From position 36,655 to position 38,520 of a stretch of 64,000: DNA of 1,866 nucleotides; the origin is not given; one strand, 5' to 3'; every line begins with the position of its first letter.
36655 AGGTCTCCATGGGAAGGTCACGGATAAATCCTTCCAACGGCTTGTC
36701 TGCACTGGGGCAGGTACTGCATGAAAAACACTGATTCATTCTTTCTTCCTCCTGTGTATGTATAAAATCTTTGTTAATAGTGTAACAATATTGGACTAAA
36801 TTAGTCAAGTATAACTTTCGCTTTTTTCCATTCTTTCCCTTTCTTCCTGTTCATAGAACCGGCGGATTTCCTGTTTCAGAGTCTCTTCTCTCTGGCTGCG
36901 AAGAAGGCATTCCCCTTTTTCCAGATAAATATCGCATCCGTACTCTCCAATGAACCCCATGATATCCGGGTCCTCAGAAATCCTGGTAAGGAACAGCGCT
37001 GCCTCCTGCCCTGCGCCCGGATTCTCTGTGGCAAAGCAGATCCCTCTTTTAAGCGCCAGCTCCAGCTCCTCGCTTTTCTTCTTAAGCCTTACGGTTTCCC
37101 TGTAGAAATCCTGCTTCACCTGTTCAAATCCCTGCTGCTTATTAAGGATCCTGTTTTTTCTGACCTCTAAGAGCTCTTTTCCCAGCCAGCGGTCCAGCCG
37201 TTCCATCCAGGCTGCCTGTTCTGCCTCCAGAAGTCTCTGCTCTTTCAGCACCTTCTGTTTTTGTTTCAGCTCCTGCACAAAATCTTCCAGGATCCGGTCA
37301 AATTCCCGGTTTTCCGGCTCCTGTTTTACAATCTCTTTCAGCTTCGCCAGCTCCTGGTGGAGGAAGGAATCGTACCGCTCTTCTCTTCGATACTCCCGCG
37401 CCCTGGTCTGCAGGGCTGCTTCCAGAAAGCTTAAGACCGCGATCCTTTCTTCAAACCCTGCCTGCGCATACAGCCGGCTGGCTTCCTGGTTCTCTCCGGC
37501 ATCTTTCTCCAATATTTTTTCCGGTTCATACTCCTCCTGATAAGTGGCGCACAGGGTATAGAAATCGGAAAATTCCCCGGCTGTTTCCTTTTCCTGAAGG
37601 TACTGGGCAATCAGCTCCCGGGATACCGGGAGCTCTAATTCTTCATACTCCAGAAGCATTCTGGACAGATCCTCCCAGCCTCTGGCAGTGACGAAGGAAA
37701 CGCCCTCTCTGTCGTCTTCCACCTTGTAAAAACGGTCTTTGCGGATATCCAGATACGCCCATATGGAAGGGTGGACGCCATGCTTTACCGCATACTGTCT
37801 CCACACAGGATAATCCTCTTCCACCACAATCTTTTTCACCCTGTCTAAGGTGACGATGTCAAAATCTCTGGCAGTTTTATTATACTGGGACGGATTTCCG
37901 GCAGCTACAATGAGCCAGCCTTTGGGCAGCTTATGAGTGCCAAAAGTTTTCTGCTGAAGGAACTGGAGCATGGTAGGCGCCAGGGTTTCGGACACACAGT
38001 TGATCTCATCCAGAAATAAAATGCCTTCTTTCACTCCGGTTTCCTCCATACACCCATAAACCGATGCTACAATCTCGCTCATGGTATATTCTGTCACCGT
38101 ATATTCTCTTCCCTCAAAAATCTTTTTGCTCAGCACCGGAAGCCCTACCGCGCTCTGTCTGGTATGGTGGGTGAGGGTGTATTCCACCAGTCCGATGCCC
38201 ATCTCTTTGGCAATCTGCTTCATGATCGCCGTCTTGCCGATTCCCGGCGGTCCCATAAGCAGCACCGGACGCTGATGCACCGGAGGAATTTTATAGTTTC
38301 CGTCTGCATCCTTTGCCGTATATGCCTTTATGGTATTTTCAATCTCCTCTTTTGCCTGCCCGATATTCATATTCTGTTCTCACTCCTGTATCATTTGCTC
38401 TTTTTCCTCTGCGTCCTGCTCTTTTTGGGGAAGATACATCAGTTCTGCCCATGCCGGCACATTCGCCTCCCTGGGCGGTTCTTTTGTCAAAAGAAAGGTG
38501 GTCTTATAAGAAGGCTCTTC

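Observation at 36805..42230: Uncharacterised five-gene AAA_5/VWA/arginase-fold/Fe-S module directly upstream of a Ni-CODH cluster, with no cooC in the window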

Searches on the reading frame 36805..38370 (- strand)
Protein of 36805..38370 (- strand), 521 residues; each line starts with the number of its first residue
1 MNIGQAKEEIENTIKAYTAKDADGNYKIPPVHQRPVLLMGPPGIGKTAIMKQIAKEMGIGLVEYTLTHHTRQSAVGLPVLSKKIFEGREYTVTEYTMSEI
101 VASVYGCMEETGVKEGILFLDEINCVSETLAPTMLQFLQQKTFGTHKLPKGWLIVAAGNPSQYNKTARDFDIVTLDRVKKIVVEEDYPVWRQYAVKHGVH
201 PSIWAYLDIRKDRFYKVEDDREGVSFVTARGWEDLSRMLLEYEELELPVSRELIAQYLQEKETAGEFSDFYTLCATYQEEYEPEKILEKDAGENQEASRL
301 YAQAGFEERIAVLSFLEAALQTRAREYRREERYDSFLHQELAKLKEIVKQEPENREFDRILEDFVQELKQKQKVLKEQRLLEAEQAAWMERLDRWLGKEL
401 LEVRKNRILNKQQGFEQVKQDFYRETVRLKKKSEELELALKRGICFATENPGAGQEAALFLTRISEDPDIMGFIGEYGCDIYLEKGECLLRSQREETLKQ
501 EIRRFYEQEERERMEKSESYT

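Call 3: search_protein_families(library=pfam, proteins=[window:36805-38370:-], max_evalue=0.01)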
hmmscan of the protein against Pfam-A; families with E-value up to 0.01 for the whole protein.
window:36805-38370:- (521 aa): 14 families
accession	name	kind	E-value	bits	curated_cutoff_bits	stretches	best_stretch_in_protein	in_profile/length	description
PF00004.35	AAA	-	7.9e-10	39.7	21.2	1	36-168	1-119/131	ATPase family associated with various cellular activities (AAA)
PF07728.20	AAA_5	-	9.3e-09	35.9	22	1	35-146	1-98/139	AAA domain (dynein-related subfamily)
PF20030.5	bpMoxR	-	5.1e-08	32.7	27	1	31-143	29-126/205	MoxR domain in the MoxR-vWA-beta-propeller ternary systems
PF00158.32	Sigma54_activat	-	2.3e-05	24.6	20.2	1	33-143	22-122/168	Sigma-54 interaction domain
PF13401.12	AAA_22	-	5.4e-05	24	27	1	32-138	4-104/130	AAA domain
PF05496.18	RuvB_N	-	0.00011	22.4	27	1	36-61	36-61/159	Holliday junction DNA helicase RuvB P-loop domain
PF07726.17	AAA_3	-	0.00013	22.3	27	1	36-166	2-118/131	ATPase family associated with various cellular activities (AAA)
PF01078.27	Mg_chelatase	-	0.00028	20.8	20.3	1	35-141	24-133/207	Magnesium chelatase, subunit ChlI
PF13245.12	AAA_19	-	0.0003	21.4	25.1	1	31-142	9-118/134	AAA domain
PF13191.12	AAA_16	-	0.00066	20.6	32.6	1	34-58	25-49/167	AAA ATPase domain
PF13173.12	AAA_14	-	0.00094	19.6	27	1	33-128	2-76/129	AAA domain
PF03215.21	Rad17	-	0.0011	19.4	23.8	1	33-66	45-78/186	Rad17 P-loop domain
PF12775.13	AAA_7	-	0.0015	18.6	25.8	1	32-58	32-58/181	P-loop containing dynein motor region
PF20720.3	nSTAND3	-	0.0034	17.5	27.2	0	34-57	18-41/155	Novel STAND NTPase 3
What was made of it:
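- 36805..38370 (-): AAA_5/MoxR-like AAA+ ATPase of 521 aa. ATPase core at about aa 30-190, then a ~300-aa conserved C-terminal extension. Core component of the cassette. Pfam AAA 39.7, AAA_5 35.9 and bpMoxR 32.7 bits, all above their cut-offs (call 3).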

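Call 4: search_protein_families(library=ncbifam, proteins=[window:36805-38370:-], max_evalue=0.01)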
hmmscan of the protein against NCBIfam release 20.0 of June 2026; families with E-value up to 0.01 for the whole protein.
window:36805-38370:- (521 aa): 15 families
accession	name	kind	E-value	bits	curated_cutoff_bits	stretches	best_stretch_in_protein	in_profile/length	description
NF003229.0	PRK04195.1-5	equivalog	5.8e-06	25.3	280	1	8-64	23-75/413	replication factor C large subunit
NF041006.2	cell_div_CdvC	equivalog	6.6e-06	25.3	650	0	6-58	111-159/370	cell division protein CdvC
TIGR00635.1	ruvB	equivalog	3.5e-05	23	299.05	1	36-61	33-58/305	Holliday junction branch migration DNA helicase RuvB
NF003233.0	PRK04195.2-3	equivalog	4.5e-05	22.5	471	1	32-57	37-62/504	replication factor C large subunit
NF003230.0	PRK04195.1-6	equivalog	7.3e-05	21.6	441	1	32-71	38-77/494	replication factor C large subunit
TIGR02639.1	ClpA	equivalog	0.00035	18.9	993.15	1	36-75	490-529/734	ATP-dependent Clp protease ATP-binding subunit ClpA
NF000868.0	PRK00080.1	equivalog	0.00092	18.2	282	1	36-61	54-79/330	Holliday junction branch migration DNA helicase RuvB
NF003226.0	PRK04195.1-1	equivalog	0.0014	17.6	588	1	33-66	40-73/405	replication factor C large subunit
NF042959.1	IteA_antiphage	equivalog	0.0023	17.2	510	1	7-62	101-154/367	anti-phage ATPase IteA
TIGR03922.1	T7SS_EccA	equivalog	0.0027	16.3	466.65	1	31-66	310-346/557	type VII secretion AAA-ATPase EccA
TIGR00602.1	rad24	subfamily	0.0042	15.7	482.55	1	33-64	110-141/640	checkpoint protein rad24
NF047784.1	MadB_ATPase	equivalog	0.007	15.6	475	0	32-62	32-62/298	MadB family AAA-type ATPase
TIGR01241.2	FtsH_fam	equivalog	0.0078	15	600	0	34-59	196-221/598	ATP-dependent zinc metalloprotease FtsH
TIGR03689.1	pup_AAA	equivalog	0.0083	14.9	504.75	0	33-60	216-243/512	proteasome ATPase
NF033606.1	heat_AAA_ClpK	exception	0.0098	13.8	1900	0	33-124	304-385/949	heat shock survival AAA family ATPase ClpK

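Call 7: find_homologous_proteins(query=window:36805-38370:-, max_evalue=0.00001)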
Query window:36805-38370:- (521 aa): 8000 proteins with E <= 0.00001 among 8000 candidates; the best 120 are listed.
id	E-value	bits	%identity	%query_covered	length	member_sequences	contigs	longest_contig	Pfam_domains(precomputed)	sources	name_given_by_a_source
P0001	0.0e+0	1139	98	100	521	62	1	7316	PF20030.6,PF00004.36,PF13401.13,PF07728.21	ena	-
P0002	2.8e-258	876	77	98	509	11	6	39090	PF20030.6,PF00004.36,PF13401.13,PF07728.21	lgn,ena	-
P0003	1.1e-187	643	57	97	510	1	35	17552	PF20030.6,PF13245.13,PF00004.36,PF13401.13,PF07728.21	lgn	-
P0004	1.4e-185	636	57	98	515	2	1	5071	PF20030.6,PF00004.36,PF13401.13,PF07728.21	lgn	-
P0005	2.9e-185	635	56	98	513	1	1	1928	PF20030.6,PF00158.33,PF00004.36,PF13401.13,PF07728.21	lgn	-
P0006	1.5e-183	629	55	98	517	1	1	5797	PF20030.6,PF13245.13,PF00004.36,PF13401.13,PF07728.21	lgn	-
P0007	6.3e-183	627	56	97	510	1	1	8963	PF20030.6,PF00004.36,PF13401.13,PF07728.21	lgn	-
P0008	5.7e-175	601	55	98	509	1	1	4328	PF20030.6,PF00004.36,PF13401.13,PF07728.21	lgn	-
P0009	1.7e-171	589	55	97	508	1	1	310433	PF20030.6,PF00004.36,PF13401.13,PF07728.21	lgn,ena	-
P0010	1.9e-171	589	55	97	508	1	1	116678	PF20030.6,PF00004.36,PF13401.13,PF07728.21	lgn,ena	-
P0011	2.3e-171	589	55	97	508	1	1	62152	PF20030.6,PF00004.36,PF13401.13,PF07728.21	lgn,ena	-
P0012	3.7e-171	588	55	97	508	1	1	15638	PF20030.6,PF00004.36,PF13401.13,PF07728.21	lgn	-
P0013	4.2e-171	588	55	97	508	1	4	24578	PF20030.6,PF00004.36,PF13401.13,PF07728.21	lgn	-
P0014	4.3e-171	588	55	97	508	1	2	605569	PF20030.6,PF00004.36,PF13401.13,PF07728.21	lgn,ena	-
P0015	4.4e-171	588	55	97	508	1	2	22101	PF20030.6,PF00004.36,PF13401.13,PF07728.21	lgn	-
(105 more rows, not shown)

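Call 9: find_related_loci(query=A1, collection=genome_contigs, flank=10000)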
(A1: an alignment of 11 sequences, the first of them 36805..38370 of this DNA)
Query A1 (521 aa) in genome_contigs; peptide patterns used: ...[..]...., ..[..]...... (x = any residue, [..] = any of these).
600 stretches matched a pattern (row limit reached: there are more); 564 encode a relative of the query (tblastn E <= 1e-3); the best 80 are kept; 80 distinct loci.
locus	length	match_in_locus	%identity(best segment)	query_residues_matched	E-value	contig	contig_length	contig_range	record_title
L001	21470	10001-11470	53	1-489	4e-157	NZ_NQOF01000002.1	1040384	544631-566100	Blautia hominis strain KB1 KB1_contig2, whole genome shotgun sequence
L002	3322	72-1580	46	1-500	1e-150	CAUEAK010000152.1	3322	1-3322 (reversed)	MAG TPA_asm: Blautia wexlerae isolate SRR18940294_bin.27_MetaWRAP_v1.3_MAG genome assembly, contig: ERZ18683078.8381, wh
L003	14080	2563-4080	47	1-508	2e-141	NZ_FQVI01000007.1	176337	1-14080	Lactonifactor longoviformis DSM 17459, whole genome shotgun sequence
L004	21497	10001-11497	47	1-501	1e-140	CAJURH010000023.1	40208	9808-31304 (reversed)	MAG TPA_asm: uncultured Lachnospiraceae bacterium isolate MGBC164045 genome assembly, contig: MGBC164045.23, whole genom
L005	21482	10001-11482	44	1-502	2e-140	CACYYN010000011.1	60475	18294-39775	MAG: Ruminococcaceae bacterium isolate RUG12393 genome assembly, contig: RUG12393_asm_11, whole genome shotgun sequence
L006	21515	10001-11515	46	1-507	4e-140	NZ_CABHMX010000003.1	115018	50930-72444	Blautia luti isolate NZ_Blautia_luti_RSSSTS7063_SV_a2_mod, whole genome shotgun sequence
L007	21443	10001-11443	46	1-490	9e-140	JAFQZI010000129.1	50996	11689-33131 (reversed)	MAG: Oscillospiraceae bacterium isolate RGIG2288 Goat_Duodenum-5__c405100, whole genome shotgun sequence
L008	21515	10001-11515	45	1-510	3e-139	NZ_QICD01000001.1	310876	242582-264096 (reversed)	Paraeggerthella hongkongensis strain DSM 16106 DSM16106T_contig_001, whole genome shotgun sequence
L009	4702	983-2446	47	1-503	3e-141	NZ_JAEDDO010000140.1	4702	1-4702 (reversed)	MAG: Frisingicoccus sp. isolate MAG034 NODE_17130_length_4702_cov_22.055950, whole genome shotgun sequence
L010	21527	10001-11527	46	1-516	4e-139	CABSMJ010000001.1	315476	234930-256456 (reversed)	MAG TPA_asm: uncultured Oscillospiraceae bacterium isolate MGYG-HGUT-02727 genome assembly, contig: GUT_GENOME159708_1,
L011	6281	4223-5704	48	1-502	3e-139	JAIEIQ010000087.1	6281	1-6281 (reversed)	MAG: Oscillospiraceae bacterium isolate SC0416_S10_14 SC0416_S10_14_contig_87, whole genome shotgun sequence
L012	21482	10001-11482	47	1-502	1e-138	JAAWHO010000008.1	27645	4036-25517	MAG: Oscillospiraceae bacterium isolate ABMPRH_163_5_1 SL341416_scaffold_4275, whole genome shotgun sequence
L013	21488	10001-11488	47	1-502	2e-138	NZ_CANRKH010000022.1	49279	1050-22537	MAG: uncultured Dysosmobacter sp. isolate Lapin-021__bin87 Lapin-021__NODE_846_length_49279_cov_5.697655, whole genome s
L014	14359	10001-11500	46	1-505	1e-137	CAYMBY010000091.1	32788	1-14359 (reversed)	MAG TPA_asm: uncultured Butyrivibrio sp. isolate binchicken_co229_192 genome assembly, contig: k141_553045, whole genome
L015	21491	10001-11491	45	1-503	2e-137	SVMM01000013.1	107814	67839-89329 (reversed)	MAG: Oscillospiraceae bacterium isolate SIG513 NODE_333_length_107814_cov_7.336170, whole genome shotgun sequence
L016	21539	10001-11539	46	1-503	2e-137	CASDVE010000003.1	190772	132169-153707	uncultured Eubacteriales bacterium isolate A18_L2_319319_idba_bin.24 genome assembly, contig: A18_L2_319319_idba_bin.24.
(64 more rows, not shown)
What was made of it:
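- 36805..38370 (-): At least 564 species genomes encode a relative (call 9).
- The wide, apparently stable distribution across whole families is unlike patchy defence islands (call 9).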

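Call 11: search_protein_families(library=padloc, proteins=[window:36805-38370:-], max_evalue=0.01)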
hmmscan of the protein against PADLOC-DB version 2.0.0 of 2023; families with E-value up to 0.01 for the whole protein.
window:36805-38370:- (521 aa): 8 families
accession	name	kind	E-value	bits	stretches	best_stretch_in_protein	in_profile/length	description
PDLC02196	IetA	-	2.5e-05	21.9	1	6-62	97-151/374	-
PDLC04232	IetA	-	2.8e-05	21.7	1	6-62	91-145/330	-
PDLC02195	IetA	-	5.5e-05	20.6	1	6-62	112-166/395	-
PDLC01994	RtcR_PspF1--CARF_AAA_HTH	-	9.9e-05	19.6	1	30-184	179-323/468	-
PDLC02499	BrxF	-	0.0063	14.9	0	9-63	4-51/133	BrxF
PDLC04140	mad8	-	0.0072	13.9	0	34-59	28-53/314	mads_8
PDLC03838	DolB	-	0.0087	13.3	0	34-63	165-196/375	-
PDLC00915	TRIP13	-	0.0099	13.3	0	36-57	66-87/302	TRIP13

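Call 12: search_protein_families(library=phrogs, proteins=[window:36805-38370:-], max_evalue=0.01)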
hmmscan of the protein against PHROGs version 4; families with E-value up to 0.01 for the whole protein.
window:36805-38370:- (521 aa): 16 families
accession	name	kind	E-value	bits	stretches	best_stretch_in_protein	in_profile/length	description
phrog_1297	-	other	2e-44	153.1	1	32-305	24-292/356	ATPase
phrog_16335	-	other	1.9e-07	31.6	1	37-184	30-168/267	ATPase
phrog_3757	-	unknown function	1.1e-05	26.1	1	6-63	101-156/367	-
phrog_168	-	DNA, RNA and nucleotide metabolism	0.00012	22.8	1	35-68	44-77/314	clamp loader of DNA polymerase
phrog_249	-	moron, auxiliary metabolic gene and host takeover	0.00021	21.8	1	33-188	127-278/380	porphyrin biosynthesis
phrog_11838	-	DNA, RNA and nucleotide metabolism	0.00021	21.6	1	32-64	39-71/420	clamp loader of DNA polymerase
phrog_21479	-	unknown function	0.00027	21.9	1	38-68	31-61/68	-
phrog_4339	-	unknown function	0.0004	20.6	1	33-72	51-90/552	-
phrog_7998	-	unknown function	0.0012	19.1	1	33-143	40-147/339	-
phrog_2107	-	other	0.0024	18.6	0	36-71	6-42/201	thymidylate kinase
phrog_9172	-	unknown function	0.0043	16.9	1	34-64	108-138/509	-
phrog_16448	-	other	0.0044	16.3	1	32-188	448-596/680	ATPase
phrog_4871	-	other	0.0051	16.3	1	34-67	214-247/764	ATP-dependent protease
phrog_7485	-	unknown function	0.0056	16.7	1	6-56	201-250/430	-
phrog_1815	-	other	0.0078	17.5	0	36-71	6-38/197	guanylate kinase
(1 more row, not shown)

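Call 18: find_encoding_contigs(protein=P0002, flank=10000, max_places=6)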
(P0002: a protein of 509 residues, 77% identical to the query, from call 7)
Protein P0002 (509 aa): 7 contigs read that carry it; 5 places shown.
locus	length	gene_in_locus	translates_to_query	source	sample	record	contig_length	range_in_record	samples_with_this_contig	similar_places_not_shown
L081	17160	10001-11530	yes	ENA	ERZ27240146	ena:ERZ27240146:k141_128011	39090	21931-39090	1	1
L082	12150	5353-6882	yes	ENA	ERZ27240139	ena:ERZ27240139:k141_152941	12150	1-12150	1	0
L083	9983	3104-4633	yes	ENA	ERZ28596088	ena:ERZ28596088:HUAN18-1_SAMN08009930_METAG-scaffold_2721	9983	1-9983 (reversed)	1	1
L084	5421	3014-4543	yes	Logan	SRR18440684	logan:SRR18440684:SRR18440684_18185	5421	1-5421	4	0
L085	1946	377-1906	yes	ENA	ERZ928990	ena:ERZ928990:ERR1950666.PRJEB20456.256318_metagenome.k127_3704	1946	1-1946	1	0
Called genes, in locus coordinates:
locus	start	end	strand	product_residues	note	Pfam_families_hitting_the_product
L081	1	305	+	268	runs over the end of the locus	PF00149:Metallophos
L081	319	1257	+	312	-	PF20030:bpMoxR, PF00004:AAA (weak), PF07726:AAA_3, PF07728:AAA_5, PF17863:AAA_lid_2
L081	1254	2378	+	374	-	PF01882:DUF58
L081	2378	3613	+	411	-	-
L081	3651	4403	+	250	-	PF02616:SMC_ScpA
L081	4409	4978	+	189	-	PF04079:SMC_ScpB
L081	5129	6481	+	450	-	PF13354:Beta-lactamase2 (weak), PF00768:Peptidase_S11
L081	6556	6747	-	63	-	-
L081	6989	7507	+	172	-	PF14512:TM1586_NiRdase (faint), PF00881:Nitroreductase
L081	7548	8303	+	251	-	PF00491:Arginase (weak)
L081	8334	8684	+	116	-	-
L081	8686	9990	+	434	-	PF09967:DUF2201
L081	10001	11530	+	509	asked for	PF20030:bpMoxR, PF13401:AAA_22 (faint), PF00004:AAA, PF07728:AAA_5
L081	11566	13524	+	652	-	PF03063:Prismane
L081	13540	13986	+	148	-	PF00037:Fer4 (faint), PF12797:Fer4_2 (faint), PF13237:Fer4_10 (faint), PF13484:Fer4_16 (faint), PF13187:Fer4_9 (faint), PF13247:Fer4_11, PF12838:Fer4_7, PF12837:Fer4_6 (weak)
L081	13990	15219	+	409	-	PF00890:FAD_binding_2 (faint), PF01134:GIDA (faint), PF01262:AlaDh_PNT_C (faint), PF03486:HI0933_like (faint), PF07992:Pyr_redox_2, PF13450:NAD_binding_8 (faint), PF00070:Pyr_redox, PF18267:Rubredoxin_C, +1 more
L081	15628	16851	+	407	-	PF00579:tRNA-synt_1b, PF22421:SYY_C-terminal, PF01479:S4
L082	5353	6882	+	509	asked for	PF20030:bpMoxR, PF13401:AAA_22 (faint), PF00004:AAA, PF07728:AAA_5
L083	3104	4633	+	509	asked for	PF20030:bpMoxR, PF13401:AAA_22 (faint), PF00004:AAA, PF07728:AAA_5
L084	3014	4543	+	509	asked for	PF20030:bpMoxR, PF13401:AAA_22 (faint), PF00004:AAA, PF07728:AAA_5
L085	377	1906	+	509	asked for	PF20030:bpMoxR, PF13401:AAA_22 (faint), PF00004:AAA, PF07728:AAA_5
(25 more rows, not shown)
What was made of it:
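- Checked: The Fe-S gene is swapped for a nitroreductase in the closest relative (call 18).
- The Fe-S gene is exchangeable with a nitroreductase (call 18).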

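Call 19: find_encoding_contigs(protein=P0003, flank=10000, max_places=4)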
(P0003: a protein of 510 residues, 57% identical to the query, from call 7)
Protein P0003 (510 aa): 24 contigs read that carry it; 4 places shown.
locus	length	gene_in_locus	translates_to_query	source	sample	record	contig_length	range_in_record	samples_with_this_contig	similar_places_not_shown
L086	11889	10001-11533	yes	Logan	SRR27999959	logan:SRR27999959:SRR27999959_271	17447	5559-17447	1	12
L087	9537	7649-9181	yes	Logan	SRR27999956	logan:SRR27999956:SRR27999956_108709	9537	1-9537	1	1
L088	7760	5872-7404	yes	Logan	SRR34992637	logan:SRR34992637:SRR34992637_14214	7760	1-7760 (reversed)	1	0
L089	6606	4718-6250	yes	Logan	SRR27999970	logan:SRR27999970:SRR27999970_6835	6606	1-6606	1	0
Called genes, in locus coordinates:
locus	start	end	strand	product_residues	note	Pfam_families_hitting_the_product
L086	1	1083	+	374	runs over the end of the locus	-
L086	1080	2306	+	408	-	PF13559:DUF4129 (weak)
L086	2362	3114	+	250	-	PF02616:SMC_ScpA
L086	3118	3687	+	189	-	PF04079:SMC_ScpB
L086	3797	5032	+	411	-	PF00768:Peptidase_S11, PF13354:Beta-lactamase2 (faint)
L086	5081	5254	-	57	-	-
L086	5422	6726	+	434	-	PF00037:Fer4 (weak), PF12797:Fer4_2 (weak), PF12837:Fer4_6 (weak), PF12838:Fer4_7, PF13187:Fer4_9 (weak), PF13237:Fer4_10, PF14697:Fer4_21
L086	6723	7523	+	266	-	PF00491:Arginase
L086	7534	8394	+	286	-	PF03446:NAD_binding_2, PF03807:F420_oxidored (weak), PF14833:NAD_binding_11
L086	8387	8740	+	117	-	-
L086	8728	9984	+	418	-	PF13203:DUF2201_N, PF09967:DUF2201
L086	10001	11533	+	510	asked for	PF20030:bpMoxR (weak), PF13245:AAA_19 (weak), PF13401:AAA_22 (weak), PF00004:AAA, PF07728:AAA_5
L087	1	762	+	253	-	?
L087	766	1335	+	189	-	PF04079:SMC_ScpB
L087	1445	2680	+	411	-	PF00768:Peptidase_S11, PF13354:Beta-lactamase2 (faint)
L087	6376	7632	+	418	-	PF13203:DUF2201_N, PF09967:DUF2201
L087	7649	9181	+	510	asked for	PF20030:bpMoxR (weak), PF13245:AAA_19 (weak), PF13401:AAA_22 (weak), PF00004:AAA, PF07728:AAA_5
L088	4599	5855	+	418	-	PF13203:DUF2201_N, PF09967:DUF2201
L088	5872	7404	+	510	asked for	PF20030:bpMoxR (weak), PF13245:AAA_19 (weak), PF13401:AAA_22 (weak), PF00004:AAA, PF07728:AAA_5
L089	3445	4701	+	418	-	PF13203:DUF2201_N, PF09967:DUF2201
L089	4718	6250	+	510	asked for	PF20030:bpMoxR (weak), PF13245:AAA_19 (weak), PF13401:AAA_22 (weak), PF00004:AAA, PF07728:AAA_5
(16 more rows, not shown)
